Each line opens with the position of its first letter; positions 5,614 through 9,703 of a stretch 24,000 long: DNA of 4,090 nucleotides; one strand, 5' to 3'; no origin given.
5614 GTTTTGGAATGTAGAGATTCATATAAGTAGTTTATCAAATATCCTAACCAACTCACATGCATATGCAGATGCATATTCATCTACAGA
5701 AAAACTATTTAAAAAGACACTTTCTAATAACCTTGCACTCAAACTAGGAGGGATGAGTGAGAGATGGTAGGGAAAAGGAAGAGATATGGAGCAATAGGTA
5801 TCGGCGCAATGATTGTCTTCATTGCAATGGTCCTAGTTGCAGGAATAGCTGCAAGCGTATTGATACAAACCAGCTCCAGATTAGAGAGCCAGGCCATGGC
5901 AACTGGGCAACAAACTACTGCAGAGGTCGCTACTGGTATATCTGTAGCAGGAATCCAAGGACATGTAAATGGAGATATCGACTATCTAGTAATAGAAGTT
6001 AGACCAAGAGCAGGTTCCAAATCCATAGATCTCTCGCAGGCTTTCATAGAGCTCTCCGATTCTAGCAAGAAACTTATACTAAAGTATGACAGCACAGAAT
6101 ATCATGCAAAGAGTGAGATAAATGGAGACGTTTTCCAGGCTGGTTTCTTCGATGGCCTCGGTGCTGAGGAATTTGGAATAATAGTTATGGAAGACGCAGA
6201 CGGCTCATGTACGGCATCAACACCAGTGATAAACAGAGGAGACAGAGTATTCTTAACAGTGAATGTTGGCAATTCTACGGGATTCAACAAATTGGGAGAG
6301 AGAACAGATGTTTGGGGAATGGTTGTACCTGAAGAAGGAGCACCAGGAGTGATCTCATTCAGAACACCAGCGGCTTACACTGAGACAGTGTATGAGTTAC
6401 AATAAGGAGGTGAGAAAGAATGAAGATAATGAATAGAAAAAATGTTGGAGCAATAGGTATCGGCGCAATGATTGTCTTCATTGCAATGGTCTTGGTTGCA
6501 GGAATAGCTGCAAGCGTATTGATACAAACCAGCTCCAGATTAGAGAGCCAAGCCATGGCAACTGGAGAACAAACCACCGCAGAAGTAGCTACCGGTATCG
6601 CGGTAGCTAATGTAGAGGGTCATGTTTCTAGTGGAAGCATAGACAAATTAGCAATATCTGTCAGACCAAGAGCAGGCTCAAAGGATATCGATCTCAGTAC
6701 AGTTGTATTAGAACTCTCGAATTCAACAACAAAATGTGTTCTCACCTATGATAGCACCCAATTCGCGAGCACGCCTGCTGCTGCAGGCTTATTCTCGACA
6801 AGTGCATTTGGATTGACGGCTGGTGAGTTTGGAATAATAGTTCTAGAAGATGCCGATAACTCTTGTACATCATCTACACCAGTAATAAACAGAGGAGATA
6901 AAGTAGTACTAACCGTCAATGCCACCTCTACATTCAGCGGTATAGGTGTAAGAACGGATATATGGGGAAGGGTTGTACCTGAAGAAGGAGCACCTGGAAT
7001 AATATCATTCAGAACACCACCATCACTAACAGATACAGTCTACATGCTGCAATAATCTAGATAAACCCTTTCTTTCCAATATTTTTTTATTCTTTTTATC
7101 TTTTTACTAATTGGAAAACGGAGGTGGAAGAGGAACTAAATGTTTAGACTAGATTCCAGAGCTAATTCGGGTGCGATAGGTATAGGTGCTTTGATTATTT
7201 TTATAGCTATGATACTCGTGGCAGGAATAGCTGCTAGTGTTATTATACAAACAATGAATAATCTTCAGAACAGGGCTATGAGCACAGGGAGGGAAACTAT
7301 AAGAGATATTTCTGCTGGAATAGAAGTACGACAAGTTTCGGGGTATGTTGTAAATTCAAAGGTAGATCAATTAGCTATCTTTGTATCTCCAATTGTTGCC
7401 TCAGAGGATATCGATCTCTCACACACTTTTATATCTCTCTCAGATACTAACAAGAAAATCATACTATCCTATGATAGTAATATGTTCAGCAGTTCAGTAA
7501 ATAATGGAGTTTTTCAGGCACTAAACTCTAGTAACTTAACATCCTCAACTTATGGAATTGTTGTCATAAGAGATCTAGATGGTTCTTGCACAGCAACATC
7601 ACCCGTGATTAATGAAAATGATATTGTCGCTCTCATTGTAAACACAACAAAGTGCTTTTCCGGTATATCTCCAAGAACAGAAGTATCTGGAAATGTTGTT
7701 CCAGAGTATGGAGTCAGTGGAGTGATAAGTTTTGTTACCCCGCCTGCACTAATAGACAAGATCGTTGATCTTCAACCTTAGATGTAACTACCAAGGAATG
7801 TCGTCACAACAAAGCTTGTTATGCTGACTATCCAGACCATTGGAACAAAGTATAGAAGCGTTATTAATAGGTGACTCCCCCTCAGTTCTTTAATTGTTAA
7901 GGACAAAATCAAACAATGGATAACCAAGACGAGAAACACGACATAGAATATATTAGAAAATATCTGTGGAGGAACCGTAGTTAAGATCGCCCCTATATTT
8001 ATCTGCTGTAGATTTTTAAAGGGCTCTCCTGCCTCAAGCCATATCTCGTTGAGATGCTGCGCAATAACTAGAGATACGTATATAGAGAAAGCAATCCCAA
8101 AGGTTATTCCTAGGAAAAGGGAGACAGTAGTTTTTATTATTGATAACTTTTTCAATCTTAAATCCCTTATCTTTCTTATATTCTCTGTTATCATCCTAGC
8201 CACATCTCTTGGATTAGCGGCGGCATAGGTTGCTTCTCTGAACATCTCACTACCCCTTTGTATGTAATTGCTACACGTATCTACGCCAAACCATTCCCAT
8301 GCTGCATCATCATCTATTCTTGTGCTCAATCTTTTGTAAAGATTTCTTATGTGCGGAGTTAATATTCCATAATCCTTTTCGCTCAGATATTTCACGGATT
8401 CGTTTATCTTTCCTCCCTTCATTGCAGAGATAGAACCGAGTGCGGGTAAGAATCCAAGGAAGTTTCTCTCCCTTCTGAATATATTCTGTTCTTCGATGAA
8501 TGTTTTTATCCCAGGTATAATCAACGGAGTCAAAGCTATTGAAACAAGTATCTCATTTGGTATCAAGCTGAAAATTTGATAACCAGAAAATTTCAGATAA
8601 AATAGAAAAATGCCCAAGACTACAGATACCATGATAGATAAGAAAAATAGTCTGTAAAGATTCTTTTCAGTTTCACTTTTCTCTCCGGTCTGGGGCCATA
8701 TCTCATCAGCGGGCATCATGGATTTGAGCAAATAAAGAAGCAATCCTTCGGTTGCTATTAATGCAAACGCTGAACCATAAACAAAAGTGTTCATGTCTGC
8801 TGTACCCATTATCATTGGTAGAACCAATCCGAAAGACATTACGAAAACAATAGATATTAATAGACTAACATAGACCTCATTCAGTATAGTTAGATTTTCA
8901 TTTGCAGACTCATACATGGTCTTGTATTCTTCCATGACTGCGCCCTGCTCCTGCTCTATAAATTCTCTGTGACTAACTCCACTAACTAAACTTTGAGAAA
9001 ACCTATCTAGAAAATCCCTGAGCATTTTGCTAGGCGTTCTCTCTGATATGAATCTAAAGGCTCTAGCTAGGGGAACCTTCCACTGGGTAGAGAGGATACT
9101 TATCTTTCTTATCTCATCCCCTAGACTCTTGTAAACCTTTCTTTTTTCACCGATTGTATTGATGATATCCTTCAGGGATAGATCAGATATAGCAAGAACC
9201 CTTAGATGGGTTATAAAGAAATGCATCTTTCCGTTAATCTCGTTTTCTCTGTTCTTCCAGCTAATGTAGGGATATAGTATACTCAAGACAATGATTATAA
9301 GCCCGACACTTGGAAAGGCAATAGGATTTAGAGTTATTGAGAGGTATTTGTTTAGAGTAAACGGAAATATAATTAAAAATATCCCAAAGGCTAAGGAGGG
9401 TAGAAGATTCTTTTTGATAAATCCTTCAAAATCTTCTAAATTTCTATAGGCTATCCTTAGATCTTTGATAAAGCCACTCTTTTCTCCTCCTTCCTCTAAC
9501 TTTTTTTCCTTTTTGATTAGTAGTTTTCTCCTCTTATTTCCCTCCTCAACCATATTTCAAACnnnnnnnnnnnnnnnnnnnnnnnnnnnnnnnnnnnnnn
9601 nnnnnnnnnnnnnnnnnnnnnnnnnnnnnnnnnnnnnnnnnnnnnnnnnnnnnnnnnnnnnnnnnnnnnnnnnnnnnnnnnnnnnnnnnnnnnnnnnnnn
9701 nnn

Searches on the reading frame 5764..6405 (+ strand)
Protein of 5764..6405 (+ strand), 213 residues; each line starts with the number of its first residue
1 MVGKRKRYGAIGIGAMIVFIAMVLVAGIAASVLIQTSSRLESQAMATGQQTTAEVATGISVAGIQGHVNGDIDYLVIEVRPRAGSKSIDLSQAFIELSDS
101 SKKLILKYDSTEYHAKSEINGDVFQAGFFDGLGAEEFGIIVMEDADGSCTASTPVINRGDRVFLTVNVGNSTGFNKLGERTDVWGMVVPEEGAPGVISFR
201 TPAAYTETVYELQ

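Call 4: search_protein_families(library=pfam, proteins=[window:5764-6405:+], max_evalue=0.01)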
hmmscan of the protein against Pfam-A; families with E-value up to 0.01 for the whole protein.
window:5764-6405:+ (213 aa): 1 family
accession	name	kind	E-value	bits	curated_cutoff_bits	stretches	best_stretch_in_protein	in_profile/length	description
PF01917.21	Arch_flagellin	-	1.5e-34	120.1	29.5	1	9-199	1-162/162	Archaebacterial flagellin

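Call 5: search_protein_families(library=ncbifam, proteins=[window:5764-6405:+], max_evalue=0.01)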
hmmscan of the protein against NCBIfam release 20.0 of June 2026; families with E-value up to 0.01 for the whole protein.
window:5764-6405:+ (213 aa): 3 families
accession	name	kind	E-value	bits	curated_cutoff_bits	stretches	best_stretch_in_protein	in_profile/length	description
NF006325.0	PRK08541.1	subfamily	1.3e-68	231.2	210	1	5-213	6-221/221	flagellin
NF052591.1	ArlG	equivalog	4.3e-05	23.6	110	1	13-62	6-55/148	archaellum stator protein ArlG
TIGR02537.2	arch_flag_Nterm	domain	0.003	17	20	1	9-37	4-32/33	archaellin/type IV pilin N-terminal domain-containing protein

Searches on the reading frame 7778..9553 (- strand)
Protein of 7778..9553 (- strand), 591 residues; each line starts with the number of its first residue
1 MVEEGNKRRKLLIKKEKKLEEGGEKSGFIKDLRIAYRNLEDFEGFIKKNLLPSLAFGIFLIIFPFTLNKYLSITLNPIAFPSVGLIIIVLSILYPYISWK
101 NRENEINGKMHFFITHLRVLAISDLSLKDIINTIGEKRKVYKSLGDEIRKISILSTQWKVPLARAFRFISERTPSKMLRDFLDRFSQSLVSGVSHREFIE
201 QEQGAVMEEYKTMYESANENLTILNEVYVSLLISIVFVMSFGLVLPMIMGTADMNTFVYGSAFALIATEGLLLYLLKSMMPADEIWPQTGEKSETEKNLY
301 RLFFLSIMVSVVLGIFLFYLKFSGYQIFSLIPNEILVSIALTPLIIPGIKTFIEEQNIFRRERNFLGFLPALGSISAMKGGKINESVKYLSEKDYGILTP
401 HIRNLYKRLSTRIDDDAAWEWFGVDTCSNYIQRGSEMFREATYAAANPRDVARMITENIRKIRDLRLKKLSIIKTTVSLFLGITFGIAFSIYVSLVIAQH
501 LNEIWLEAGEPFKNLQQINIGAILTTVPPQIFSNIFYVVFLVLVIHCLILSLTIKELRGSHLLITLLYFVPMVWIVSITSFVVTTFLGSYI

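Call 84: find_related_loci(query=window:7778-9553:-, collection=metagenome_contigs, flank=10000)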
Query window:7778-9553:- (591 aa) in metagenome_contigs; peptide patterns used: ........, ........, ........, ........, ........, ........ (x = any residue, [..] = any of these).
600 stretches matched a pattern (row limit reached: there are more); 43 encode a relative of the query (tblastn E <= 1e-3); 43 distinct loci.
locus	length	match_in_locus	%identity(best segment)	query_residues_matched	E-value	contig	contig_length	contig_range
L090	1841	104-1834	87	15-591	0e+0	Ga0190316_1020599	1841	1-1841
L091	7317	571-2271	80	24-591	0e+0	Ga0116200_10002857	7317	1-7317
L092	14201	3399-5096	81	24-591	0e+0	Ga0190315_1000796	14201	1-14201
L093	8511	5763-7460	80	24-591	0e+0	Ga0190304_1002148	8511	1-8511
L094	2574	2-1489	91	96-591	0e+0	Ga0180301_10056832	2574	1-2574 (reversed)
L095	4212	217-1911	76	27-591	0e+0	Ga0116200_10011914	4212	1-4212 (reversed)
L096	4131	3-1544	83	76-591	0e+0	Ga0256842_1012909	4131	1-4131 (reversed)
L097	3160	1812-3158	80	24-473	0e+0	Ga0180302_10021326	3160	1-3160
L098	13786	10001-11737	62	15-591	0e+0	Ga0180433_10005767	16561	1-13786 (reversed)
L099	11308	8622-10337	64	20-589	0e+0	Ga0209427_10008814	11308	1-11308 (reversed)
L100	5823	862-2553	64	28-589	0e+0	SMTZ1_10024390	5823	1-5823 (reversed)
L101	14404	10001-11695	64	28-589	0e+0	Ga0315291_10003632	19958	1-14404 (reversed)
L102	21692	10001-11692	65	28-589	0e+0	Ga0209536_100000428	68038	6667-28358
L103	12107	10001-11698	62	29-591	0e+0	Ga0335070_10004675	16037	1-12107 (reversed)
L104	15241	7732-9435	66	24-588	0e+0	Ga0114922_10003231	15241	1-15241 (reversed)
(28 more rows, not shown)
